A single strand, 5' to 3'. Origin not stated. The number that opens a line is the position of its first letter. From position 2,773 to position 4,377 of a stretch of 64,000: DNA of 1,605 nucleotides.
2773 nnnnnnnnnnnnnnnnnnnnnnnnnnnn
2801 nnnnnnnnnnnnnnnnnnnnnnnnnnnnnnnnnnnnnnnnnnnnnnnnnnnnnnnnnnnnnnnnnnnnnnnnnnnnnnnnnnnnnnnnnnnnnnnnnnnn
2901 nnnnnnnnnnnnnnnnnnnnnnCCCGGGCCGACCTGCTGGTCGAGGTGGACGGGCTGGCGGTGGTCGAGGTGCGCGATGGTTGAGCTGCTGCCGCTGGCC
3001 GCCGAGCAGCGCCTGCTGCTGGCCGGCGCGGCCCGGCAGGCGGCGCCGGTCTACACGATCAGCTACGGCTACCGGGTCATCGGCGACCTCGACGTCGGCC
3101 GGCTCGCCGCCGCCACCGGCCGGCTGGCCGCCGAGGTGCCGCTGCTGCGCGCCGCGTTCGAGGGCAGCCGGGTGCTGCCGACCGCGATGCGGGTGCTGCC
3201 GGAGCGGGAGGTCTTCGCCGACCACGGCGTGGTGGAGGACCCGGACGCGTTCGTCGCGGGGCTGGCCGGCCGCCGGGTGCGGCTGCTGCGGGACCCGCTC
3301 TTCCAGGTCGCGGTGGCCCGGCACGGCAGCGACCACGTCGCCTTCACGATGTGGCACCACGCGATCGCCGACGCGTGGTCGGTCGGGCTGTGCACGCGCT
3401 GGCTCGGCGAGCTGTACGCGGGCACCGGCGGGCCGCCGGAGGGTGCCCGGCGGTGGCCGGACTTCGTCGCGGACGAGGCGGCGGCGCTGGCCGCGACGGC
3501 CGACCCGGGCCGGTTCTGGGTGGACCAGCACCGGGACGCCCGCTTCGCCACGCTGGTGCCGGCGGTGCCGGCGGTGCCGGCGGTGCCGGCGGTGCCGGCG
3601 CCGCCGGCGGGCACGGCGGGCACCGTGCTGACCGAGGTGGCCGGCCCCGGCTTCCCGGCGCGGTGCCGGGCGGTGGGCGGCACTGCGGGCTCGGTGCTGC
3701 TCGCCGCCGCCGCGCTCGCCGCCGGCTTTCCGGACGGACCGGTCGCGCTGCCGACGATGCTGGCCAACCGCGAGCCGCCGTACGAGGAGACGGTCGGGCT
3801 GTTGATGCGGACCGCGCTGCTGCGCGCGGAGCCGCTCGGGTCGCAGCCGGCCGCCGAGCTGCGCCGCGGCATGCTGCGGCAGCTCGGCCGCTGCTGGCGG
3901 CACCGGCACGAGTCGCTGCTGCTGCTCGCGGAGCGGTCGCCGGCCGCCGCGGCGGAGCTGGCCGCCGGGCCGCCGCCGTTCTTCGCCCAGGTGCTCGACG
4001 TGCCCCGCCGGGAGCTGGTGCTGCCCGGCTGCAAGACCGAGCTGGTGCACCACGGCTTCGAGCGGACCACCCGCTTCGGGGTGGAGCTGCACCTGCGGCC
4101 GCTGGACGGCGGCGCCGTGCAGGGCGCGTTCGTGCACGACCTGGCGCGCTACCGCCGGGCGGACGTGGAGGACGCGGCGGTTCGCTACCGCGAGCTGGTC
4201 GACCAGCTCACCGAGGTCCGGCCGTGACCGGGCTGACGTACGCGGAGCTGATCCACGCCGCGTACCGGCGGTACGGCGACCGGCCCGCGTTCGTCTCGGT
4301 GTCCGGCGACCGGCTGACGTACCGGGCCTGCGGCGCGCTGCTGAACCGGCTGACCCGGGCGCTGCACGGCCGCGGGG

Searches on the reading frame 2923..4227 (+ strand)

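Call 78: search_protein_families(library=pfam, proteins=[window:2923-4227:+], max_evalue=0.0001)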
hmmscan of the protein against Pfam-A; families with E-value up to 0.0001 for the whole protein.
window:2923-4227:+ (434 aa): 1 family
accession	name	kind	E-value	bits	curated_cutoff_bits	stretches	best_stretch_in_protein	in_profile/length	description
PF00668.25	Condensation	-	1.4e-09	37.6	30.6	1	24-429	6-433/456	Condensation domain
